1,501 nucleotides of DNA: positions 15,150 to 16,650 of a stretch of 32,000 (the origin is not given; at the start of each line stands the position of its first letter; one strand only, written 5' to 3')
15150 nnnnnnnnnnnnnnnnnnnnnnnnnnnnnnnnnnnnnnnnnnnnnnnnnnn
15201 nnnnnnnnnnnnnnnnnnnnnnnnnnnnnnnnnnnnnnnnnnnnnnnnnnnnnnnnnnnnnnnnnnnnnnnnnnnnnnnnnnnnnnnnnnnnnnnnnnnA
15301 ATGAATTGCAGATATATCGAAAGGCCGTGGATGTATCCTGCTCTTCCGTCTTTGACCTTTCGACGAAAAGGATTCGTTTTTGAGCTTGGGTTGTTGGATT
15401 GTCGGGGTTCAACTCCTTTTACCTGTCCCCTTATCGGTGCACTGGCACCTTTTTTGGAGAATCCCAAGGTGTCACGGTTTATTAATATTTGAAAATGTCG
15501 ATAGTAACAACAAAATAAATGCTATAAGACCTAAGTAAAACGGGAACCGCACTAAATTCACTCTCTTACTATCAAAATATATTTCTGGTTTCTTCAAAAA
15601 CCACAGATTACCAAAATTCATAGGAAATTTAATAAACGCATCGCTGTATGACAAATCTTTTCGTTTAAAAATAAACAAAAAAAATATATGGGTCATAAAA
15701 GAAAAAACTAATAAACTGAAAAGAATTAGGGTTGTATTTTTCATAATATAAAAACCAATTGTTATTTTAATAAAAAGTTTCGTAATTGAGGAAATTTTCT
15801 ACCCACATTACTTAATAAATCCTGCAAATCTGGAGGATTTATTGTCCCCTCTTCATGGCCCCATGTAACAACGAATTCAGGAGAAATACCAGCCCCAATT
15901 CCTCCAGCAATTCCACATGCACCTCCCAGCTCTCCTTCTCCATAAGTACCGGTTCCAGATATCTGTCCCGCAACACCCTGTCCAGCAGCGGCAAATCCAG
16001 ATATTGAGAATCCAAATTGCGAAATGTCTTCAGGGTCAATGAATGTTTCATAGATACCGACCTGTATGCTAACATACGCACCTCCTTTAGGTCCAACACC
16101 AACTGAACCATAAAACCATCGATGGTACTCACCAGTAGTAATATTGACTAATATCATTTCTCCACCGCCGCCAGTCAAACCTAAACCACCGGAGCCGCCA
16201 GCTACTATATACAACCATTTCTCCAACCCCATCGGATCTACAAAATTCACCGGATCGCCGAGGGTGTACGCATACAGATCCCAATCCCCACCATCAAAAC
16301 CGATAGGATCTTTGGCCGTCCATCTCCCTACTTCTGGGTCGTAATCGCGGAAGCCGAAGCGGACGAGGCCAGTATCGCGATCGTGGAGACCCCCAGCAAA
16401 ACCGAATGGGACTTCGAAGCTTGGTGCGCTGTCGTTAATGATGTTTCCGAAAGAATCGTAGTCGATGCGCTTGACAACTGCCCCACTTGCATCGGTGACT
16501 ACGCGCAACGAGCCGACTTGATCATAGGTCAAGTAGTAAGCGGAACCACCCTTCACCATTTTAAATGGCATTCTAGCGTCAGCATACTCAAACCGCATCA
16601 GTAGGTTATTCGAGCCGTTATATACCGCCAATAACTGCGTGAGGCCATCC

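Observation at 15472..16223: RHS C-terminal domain is a glycine-zipper-rich module paired with a very AT-rich two-TM immunity candidate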

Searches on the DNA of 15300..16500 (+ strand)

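Call 14: search_dna_similar(query=window:15300-16500:+, collection=plasmids, mode=distant)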
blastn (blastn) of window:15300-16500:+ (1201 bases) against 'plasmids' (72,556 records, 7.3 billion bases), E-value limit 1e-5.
No match.

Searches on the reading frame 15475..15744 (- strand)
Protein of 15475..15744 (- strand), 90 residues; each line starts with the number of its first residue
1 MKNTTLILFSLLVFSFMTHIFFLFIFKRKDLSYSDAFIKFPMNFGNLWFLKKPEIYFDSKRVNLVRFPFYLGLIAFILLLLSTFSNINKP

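Call 4: search_protein_families(library=pfam, proteins=[window:15475-15744:-], max_evalue=1)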
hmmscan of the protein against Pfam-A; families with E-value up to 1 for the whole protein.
window:15475-15744:- (90 aa): 0 families

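Call 6: search_protein_families(library=ncbifam, proteins=[window:15475-15744:-], max_evalue=1)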
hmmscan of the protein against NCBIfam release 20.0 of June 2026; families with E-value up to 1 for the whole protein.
window:15475-15744:- (90 aa): 0 families

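Call 13: find_homologous_proteins(query=window:15475-15744:-, max_evalue=0.01)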
Query window:15475-15744:-: 28 candidates shared short words with the query, none scored E <= 0.01.

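Call 95: predict_structure(protein=window:15475-15744:-)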
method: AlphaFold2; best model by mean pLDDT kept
length: 90 residues; sequences in the alignment: 1
mean_pLDDT: 69.8   pTM: 0.39
mean pLDDT of the five models: 69.8, 67.6, 67.2, 64.2, 62.0
residues with pLDDT >= 90: 0; 70-90: 47; 50-70: 31; < 50: 12
segments of 3 or more residues with pLDDT < 50: 41-43, 49-51
pLDDT, mean of each block of 10 residues (from residue 1): 78 85 71 53 51 52 71 87 80
secondary structure, 60 per line:
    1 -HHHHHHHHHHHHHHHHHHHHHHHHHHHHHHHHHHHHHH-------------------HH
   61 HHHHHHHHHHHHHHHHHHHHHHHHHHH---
elements in order: H2-39 H59-87
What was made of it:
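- Checked: Single-sequence AF2 gives helices 2-39 and 59-87 at pLDDT 70 (call 95).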

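Call 103: search_dna_similar(query=window:15475-15744:-, collection=plasmids, mode=protein, max_evalue=1, max_rows=8)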
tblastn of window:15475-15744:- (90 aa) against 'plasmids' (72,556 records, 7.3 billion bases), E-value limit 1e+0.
No match.
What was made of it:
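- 15472..15744 (-): orf90, a 90-aa TM-loop-TM protein and the candidate immunity gene. The 38-aa loop carries 8 K+R and is predicted to be cytoplasmic. No homologues found (calls 13, 103).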
